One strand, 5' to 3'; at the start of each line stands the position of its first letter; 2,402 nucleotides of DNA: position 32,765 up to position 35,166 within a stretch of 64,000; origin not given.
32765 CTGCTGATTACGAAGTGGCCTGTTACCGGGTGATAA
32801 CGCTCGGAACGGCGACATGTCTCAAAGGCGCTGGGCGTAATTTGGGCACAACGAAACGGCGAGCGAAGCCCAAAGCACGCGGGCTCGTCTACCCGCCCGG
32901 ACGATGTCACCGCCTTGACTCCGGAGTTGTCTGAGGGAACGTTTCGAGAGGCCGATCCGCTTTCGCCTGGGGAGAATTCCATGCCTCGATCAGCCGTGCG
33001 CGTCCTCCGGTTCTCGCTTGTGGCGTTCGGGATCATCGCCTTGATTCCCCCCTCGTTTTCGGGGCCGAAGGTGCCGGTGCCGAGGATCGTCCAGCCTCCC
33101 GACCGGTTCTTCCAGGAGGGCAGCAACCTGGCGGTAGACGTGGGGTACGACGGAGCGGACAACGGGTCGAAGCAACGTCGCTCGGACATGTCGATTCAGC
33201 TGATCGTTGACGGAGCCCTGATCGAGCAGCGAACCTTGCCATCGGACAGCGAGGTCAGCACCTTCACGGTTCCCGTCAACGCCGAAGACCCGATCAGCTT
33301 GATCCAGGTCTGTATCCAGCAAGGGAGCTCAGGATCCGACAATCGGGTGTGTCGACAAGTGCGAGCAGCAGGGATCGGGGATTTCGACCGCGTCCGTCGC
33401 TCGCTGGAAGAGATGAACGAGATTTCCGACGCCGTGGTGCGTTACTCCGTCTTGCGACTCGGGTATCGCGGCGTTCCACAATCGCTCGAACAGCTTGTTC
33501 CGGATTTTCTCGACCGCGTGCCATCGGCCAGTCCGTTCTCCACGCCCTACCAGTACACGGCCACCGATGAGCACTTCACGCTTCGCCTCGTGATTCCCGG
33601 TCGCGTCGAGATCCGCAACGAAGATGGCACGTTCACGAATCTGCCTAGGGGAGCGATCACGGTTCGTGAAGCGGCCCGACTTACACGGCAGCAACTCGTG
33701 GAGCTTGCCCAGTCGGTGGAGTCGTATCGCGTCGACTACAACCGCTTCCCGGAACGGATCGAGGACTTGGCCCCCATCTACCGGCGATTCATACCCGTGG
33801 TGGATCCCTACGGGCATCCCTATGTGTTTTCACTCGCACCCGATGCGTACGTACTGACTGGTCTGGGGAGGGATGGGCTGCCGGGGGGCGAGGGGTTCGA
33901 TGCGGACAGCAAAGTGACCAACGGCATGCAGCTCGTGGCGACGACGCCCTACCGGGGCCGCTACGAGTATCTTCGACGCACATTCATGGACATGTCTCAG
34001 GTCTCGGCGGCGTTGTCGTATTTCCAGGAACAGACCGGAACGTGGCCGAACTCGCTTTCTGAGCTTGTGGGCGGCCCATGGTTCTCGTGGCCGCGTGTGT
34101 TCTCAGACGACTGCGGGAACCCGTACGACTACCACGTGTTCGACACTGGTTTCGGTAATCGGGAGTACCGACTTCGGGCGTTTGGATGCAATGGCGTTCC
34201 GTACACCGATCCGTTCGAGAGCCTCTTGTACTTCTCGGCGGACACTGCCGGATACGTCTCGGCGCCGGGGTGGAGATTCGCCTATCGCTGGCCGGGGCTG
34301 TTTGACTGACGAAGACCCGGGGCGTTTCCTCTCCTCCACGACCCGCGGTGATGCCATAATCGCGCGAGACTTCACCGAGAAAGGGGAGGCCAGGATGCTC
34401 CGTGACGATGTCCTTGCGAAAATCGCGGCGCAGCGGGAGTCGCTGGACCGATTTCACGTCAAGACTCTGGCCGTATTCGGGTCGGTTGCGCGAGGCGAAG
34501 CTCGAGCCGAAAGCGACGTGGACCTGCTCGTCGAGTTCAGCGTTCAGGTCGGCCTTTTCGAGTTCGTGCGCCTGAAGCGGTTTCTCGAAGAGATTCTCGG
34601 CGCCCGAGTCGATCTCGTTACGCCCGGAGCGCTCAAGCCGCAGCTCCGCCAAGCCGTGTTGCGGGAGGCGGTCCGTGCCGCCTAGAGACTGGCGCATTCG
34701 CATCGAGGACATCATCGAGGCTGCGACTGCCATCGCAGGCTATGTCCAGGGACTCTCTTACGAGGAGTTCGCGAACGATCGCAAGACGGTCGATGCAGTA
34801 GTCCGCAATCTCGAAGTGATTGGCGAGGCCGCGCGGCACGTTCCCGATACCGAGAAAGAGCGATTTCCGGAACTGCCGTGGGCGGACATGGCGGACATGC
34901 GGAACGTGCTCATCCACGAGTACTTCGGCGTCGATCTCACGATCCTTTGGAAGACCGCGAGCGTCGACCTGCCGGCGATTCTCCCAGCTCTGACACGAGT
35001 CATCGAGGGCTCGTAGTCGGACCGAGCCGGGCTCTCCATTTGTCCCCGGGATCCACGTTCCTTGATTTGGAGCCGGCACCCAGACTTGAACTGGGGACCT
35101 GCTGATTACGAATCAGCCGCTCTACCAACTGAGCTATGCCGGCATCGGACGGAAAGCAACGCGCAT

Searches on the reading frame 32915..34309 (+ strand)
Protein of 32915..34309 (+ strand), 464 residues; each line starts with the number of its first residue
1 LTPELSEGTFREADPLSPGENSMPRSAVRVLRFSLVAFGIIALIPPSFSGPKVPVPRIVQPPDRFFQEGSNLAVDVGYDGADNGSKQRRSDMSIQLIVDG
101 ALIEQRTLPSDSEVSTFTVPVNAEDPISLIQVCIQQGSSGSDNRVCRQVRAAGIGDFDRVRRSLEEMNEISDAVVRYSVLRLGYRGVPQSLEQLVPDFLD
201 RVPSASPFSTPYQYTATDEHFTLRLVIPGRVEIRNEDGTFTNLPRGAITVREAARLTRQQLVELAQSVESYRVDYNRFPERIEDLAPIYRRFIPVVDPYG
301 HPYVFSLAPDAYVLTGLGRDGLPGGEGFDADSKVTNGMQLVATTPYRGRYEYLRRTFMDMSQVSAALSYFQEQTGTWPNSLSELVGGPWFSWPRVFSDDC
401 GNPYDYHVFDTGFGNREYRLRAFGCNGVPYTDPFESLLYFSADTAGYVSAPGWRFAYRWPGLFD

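Call 46: search_protein_families(library=pfam, proteins=[window:32915-34309:+], max_evalue=0.001)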
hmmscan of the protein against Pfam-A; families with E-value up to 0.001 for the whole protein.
window:32915-34309:+ (464 aa): 1 family
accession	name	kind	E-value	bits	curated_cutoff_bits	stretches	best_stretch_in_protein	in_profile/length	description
PF08334.16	T2SSG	-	8.5e-10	39.1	21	1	255-331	12-104/108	Type II secretion system (T2SS), protein G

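Call 63: search_protein_families(library=pfam, proteins=[window:32915-34309:+], max_evalue=0.1)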
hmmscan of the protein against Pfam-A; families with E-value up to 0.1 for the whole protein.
window:32915-34309:+ (464 aa): 1 family
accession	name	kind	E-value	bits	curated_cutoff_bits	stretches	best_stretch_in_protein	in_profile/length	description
PF08334.16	T2SSG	-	8.5e-10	39.1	21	1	255-331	12-104/108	Type II secretion system (T2SS), protein G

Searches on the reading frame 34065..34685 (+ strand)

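Call 63: search_protein_families(library=pfam, proteins=[window:34065-34685:+], max_evalue=0.1)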
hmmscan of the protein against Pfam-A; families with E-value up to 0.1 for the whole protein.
window:34065-34685:+ (206 aa): 4 families
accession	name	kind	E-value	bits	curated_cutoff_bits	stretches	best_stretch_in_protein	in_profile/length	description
PF01909.29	NTP_transf_2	-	9.9e-15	55.1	21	1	124-202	5-90/93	Nucleotidyltransferase domain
PF18765.7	Polbeta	-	8.8e-11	42.3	26.9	1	131-201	12-83/93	Polymerase beta, Nucleotidyltransferase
PF22600.2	MTPAP-like_central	-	0.0095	16.5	27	1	130-161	37-68/139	Poly(A) RNA polymerase, mitochondrial-like, central palm domain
PF01112.23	Asparaginase_2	-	0.092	12.3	27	0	68-130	206-265/309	Asparaginase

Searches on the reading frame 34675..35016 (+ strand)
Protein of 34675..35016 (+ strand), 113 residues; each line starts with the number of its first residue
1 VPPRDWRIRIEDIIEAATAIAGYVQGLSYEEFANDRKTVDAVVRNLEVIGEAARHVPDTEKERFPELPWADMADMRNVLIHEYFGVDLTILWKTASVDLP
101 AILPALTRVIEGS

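Call 63: search_protein_families(library=pfam, proteins=[window:34675-35016:+], max_evalue=0.1)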
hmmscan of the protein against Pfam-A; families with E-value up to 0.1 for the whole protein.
window:34675-35016:+ (113 aa): 1 family
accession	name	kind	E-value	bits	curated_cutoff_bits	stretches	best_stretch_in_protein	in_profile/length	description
PF01934.22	HepT-like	-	3.7e-27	94.8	23.5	1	13-107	1-118/120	Ribonuclease HepT-like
